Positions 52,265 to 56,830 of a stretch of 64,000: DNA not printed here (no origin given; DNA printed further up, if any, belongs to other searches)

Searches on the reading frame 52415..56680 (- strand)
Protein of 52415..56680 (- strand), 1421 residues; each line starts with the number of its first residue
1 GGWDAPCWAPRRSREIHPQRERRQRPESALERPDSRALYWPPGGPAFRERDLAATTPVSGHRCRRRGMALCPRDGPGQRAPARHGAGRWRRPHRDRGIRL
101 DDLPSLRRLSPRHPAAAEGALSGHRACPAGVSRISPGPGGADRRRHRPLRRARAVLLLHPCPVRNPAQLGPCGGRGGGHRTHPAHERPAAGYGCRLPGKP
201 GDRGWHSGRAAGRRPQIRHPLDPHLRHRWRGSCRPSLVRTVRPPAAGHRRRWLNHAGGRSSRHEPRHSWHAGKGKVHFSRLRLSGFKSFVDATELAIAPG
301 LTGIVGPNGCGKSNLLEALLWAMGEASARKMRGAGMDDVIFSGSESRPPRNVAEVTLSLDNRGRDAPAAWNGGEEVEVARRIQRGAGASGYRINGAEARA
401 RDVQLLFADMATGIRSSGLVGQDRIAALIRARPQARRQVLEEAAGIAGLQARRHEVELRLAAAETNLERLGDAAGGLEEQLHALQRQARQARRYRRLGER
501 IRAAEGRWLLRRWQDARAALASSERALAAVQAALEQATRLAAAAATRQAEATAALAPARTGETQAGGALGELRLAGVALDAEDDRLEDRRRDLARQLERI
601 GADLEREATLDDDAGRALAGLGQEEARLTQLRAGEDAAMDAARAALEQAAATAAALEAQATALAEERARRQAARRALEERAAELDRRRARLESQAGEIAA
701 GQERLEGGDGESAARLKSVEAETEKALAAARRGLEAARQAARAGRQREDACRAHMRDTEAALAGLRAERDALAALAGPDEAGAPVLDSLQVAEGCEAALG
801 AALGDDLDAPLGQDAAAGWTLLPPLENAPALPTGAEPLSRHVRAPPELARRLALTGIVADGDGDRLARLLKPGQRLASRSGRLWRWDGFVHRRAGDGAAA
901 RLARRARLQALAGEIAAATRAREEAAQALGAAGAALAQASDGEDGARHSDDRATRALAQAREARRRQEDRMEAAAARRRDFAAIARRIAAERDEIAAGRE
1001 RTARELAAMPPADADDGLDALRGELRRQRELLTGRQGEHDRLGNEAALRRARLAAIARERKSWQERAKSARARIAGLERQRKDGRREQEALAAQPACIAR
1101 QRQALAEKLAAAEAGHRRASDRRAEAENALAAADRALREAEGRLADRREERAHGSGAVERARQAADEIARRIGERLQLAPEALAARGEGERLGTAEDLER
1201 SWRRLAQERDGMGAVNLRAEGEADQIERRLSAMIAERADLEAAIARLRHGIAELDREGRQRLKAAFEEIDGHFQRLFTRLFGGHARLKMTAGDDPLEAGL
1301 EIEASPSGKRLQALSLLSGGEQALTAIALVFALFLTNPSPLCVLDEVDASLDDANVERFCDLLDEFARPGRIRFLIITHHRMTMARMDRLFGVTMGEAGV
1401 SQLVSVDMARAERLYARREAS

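Call 66: search_protein_families(library=pfam, proteins=[window:52415-56680:-], max_evalue=0.00001)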
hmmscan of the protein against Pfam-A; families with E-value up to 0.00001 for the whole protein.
window:52415-56680:- (1421 aa): 4 families
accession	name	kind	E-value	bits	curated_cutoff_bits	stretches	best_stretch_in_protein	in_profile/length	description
PF02463.25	SMC_N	-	1.8e-55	188.2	40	1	279-1401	3-219/220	RecF/RecN/SMC N terminal domain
PF13476.12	AAA_23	-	1.2e-14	55.9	27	1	280-436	1-142/201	AAA domain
PF13304.12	AAA_21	-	1.3e-14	55.5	27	1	301-347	1-37/304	AAA domain, putative AbiEii toxin, Type IV TA system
PF13175.12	AAA_15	-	9.3e-06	25.9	32.1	0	280-321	5-45/374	AAA ATPase domain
